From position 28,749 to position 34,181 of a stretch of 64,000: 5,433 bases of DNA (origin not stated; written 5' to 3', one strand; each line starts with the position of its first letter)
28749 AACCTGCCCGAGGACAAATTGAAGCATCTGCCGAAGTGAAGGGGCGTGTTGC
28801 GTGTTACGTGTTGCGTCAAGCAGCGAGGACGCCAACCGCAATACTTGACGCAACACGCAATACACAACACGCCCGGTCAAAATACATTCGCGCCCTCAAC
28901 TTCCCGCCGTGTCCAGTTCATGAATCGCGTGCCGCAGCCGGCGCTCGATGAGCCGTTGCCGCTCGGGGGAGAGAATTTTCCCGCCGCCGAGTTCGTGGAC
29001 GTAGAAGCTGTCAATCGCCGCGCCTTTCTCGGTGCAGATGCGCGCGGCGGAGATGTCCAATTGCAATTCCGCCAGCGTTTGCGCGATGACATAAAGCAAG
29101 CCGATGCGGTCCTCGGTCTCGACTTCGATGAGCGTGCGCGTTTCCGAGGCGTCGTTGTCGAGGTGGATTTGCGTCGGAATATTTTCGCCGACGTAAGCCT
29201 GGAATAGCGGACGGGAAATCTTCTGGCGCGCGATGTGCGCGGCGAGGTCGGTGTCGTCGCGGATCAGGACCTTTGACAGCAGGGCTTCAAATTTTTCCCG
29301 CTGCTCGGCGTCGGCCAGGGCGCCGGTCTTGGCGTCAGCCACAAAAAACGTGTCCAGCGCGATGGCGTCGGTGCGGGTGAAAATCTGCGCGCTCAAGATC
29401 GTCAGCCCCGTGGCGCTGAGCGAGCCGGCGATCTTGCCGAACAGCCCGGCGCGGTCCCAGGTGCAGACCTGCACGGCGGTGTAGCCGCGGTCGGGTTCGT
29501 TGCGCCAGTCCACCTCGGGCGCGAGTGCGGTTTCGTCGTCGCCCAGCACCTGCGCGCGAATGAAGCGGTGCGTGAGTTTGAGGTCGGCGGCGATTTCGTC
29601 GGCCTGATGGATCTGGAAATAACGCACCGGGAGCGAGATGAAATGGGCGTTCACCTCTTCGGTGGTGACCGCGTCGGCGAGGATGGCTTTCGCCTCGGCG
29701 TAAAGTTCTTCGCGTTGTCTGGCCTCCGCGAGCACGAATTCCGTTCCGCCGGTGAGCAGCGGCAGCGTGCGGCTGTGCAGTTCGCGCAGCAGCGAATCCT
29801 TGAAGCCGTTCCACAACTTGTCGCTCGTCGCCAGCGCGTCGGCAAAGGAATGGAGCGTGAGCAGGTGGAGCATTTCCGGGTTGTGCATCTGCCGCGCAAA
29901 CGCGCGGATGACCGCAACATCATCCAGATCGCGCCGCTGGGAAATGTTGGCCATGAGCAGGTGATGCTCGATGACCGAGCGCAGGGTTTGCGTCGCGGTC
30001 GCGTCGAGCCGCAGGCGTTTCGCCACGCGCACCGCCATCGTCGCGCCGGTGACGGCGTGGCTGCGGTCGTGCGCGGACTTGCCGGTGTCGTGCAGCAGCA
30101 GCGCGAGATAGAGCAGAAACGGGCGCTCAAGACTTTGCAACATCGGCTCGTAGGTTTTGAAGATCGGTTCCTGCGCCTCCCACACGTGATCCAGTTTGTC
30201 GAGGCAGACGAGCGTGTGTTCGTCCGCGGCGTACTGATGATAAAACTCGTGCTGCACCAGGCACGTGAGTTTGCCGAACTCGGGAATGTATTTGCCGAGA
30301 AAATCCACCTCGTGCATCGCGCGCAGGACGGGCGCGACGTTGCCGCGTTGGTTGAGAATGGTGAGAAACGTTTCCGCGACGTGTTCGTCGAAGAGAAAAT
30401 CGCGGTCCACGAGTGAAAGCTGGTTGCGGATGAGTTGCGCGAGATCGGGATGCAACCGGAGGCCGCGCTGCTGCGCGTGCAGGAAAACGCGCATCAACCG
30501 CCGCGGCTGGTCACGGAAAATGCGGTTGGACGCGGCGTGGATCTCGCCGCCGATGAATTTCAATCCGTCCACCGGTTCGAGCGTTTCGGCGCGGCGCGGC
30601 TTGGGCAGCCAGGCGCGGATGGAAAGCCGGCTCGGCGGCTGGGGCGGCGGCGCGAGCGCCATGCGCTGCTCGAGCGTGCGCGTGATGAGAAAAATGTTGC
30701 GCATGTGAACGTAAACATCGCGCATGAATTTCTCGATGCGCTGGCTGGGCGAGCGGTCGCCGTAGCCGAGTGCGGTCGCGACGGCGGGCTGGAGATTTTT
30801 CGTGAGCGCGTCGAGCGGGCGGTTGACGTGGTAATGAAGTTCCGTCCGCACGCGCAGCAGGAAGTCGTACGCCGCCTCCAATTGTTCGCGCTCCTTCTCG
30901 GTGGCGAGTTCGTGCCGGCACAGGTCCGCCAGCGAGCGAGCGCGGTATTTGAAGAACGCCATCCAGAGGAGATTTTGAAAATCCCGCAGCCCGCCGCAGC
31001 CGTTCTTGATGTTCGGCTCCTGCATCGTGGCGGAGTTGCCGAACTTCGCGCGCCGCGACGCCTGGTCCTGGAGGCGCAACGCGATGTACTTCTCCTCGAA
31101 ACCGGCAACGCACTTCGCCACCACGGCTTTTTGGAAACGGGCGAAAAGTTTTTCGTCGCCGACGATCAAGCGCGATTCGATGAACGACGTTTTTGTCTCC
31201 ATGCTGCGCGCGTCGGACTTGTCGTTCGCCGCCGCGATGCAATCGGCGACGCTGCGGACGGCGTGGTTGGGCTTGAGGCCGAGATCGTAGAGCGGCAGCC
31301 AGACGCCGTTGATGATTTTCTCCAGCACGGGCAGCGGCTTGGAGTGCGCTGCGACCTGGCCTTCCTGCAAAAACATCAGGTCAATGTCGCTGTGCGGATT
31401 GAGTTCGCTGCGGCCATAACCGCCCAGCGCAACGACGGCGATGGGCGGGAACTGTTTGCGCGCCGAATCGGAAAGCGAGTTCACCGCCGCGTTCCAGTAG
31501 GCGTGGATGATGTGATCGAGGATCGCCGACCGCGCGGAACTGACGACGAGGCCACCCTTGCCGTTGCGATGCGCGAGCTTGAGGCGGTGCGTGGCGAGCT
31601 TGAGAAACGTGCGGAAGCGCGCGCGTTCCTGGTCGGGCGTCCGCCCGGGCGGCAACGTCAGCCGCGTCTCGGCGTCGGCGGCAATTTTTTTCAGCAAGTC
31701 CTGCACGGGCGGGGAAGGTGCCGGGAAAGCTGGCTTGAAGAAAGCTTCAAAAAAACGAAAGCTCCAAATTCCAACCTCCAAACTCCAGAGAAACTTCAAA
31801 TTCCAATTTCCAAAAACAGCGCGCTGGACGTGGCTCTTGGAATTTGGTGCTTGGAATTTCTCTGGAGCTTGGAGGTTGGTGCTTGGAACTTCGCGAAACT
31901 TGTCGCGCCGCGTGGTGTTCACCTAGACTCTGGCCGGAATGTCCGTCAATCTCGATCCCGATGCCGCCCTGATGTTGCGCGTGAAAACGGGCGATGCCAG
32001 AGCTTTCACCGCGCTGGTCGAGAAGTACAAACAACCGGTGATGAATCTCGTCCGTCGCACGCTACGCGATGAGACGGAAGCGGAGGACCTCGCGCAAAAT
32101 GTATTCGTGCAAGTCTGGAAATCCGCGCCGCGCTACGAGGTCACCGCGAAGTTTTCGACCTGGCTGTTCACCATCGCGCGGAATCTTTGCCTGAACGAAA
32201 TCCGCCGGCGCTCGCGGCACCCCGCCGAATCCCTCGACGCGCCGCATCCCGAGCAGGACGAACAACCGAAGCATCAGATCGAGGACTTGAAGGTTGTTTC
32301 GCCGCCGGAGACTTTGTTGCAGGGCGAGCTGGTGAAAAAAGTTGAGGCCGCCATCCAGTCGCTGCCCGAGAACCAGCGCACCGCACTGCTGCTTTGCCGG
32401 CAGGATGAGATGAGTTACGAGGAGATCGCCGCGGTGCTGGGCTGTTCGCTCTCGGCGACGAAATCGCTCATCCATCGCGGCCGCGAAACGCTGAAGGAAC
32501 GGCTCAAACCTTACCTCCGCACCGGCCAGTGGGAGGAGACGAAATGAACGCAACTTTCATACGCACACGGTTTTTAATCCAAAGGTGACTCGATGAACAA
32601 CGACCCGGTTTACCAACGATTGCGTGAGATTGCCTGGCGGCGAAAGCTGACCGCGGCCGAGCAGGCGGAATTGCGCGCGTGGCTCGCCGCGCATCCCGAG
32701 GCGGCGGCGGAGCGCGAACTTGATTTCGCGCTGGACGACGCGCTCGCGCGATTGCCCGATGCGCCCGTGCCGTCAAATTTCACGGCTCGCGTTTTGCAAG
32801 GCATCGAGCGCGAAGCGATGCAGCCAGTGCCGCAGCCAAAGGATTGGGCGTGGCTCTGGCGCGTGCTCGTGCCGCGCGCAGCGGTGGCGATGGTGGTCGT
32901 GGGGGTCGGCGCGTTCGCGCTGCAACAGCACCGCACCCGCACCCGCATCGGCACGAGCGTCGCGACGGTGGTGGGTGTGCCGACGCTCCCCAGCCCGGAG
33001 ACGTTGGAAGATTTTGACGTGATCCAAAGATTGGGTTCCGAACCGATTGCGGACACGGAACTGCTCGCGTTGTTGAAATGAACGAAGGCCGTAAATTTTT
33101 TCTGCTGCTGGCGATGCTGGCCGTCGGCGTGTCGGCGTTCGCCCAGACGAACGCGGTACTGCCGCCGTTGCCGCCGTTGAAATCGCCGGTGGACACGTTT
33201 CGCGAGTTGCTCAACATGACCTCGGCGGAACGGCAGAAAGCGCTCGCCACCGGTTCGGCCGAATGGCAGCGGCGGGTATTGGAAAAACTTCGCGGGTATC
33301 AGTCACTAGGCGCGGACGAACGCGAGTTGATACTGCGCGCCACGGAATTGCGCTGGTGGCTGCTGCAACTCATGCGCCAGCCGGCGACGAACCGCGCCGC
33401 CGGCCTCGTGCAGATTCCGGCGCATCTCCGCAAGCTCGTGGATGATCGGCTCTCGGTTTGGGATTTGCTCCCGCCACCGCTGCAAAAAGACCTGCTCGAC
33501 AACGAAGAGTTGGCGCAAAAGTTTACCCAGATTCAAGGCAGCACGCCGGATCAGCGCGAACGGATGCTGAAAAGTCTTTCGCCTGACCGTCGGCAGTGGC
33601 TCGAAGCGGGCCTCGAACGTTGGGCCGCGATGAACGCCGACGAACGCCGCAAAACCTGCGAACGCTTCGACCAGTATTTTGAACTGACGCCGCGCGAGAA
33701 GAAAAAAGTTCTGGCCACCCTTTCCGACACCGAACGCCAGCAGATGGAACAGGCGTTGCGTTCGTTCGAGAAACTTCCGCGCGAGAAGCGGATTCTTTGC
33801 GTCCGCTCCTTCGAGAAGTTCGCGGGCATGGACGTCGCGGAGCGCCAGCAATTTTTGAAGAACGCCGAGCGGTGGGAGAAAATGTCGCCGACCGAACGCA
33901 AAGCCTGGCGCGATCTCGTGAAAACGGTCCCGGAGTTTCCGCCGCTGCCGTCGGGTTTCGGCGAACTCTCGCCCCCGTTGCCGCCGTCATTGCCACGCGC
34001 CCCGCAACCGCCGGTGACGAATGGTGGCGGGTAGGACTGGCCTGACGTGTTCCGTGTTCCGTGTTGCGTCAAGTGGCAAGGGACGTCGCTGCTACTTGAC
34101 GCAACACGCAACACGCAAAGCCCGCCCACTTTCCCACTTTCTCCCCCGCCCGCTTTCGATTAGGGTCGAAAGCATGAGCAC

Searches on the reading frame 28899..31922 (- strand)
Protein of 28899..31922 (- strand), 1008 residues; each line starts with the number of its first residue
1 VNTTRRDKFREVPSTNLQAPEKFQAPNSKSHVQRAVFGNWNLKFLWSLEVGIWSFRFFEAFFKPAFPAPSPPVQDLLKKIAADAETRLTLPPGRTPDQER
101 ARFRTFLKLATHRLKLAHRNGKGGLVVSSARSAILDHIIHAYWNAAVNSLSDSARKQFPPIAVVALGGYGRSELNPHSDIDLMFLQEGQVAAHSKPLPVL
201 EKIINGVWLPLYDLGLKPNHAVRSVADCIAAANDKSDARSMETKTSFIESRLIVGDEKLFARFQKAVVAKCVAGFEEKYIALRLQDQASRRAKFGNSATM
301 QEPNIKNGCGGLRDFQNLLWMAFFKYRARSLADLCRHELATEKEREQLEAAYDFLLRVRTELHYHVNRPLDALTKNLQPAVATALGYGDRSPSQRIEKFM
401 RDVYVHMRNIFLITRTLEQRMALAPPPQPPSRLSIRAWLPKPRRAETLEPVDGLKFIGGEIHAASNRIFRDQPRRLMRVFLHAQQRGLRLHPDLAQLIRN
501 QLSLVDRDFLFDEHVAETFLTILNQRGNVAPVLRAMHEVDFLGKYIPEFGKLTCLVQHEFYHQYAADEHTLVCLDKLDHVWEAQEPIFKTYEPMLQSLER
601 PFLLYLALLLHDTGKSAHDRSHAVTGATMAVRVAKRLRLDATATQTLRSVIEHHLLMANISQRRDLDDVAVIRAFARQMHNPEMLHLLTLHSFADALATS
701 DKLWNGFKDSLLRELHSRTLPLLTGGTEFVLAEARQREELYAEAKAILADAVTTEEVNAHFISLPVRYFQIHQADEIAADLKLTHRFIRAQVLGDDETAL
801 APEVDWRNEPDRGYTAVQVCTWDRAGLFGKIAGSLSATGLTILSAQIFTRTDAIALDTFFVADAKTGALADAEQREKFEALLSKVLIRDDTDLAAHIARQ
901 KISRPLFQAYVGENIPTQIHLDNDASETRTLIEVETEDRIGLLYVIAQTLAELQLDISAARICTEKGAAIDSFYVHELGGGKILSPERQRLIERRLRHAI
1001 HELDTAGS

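Call 51: search_protein_families(library=pfam, proteins=[window:28899-31922:-], max_evalue=0.001)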
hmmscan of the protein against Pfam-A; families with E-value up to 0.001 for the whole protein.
window:28899-31922:- (1008 aa): 7 families
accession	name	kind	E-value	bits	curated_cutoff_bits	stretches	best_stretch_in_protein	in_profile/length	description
PF08335.16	GlnD_UR_UTase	-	1.1e-33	116.7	21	1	281-414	4-137/141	GlnD PII-uridylyltransferase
PF24931.1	ACT_ACR9_3rd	-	2.2e-12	47.3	27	1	919-1000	2-84/98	ACR9-like, ACT-like domain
PF01842.31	ACT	-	1.1e-08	35.1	27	0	820-870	7-57/66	ACT domain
PF01966.28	HD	-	1.2e-07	32.4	22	1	599-690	22-106/116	HD domain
PF03710.21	GlnE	-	6.6e-07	29.4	24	1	128-189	90-158/252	Glutamate-ammonia ligase adenylyltransferase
PF22754.3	bHLH-TF_ACT-like_plant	-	1.3e-06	29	27.6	0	927-978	8-58/75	Plant bHLH transcription factor, ACT-like domain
PF13291.12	ACT_4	-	1.3e-05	26.2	27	0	930-966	7-43/80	ACT domain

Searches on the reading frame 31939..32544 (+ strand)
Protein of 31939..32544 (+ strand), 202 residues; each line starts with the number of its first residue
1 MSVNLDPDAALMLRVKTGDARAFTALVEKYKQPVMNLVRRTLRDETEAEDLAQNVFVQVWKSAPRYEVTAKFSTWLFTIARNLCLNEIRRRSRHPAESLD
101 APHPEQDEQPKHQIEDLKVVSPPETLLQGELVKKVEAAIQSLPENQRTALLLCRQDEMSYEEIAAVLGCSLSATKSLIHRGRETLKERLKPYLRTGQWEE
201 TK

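Call 51: search_protein_families(library=pfam, proteins=[window:31939-32544:+], max_evalue=0.001)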
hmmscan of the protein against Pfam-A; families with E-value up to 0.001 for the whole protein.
window:31939-32544:+ (202 aa): 5 families
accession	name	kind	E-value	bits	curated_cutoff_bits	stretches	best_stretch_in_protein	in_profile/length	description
PF04542.20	Sigma70_r2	-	2.6e-21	75.6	24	1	26-93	1-70/71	Sigma-70 region 2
PF08281.18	Sigma70_r4_2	-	7.9e-18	64.3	25.7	1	134-185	3-54/54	Sigma-70, region 4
PF04545.22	Sigma70_r4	-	3.9e-11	42.7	24.1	1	138-187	1-50/50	Sigma-70, region 4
PF07638.17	Sigma70_ECF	-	1.2e-05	25.8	21.1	1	11-188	7-182/185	ECF sigma factor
PF13384.12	HTH_23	-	0.00038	20.6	24.6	1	149-180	10-40/50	Homeodomain-like domain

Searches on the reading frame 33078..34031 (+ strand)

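Call 30: search_protein_families(library=pfam, proteins=[window:33078-34031:+], max_evalue=0.001)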
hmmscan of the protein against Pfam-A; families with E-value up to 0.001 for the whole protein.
window:33078-34031:+ (318 aa): 2 families
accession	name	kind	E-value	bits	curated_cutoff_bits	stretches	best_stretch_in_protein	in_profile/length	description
PF11304.13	DUF3106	-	9e-17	61.9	24.3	2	214-289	3-78/104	Protein of unknown function (DUF3106)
PF03448.22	MgtE_N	-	0.00042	21.2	25.9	0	156-228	26-98/102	MgtE intracellular N domain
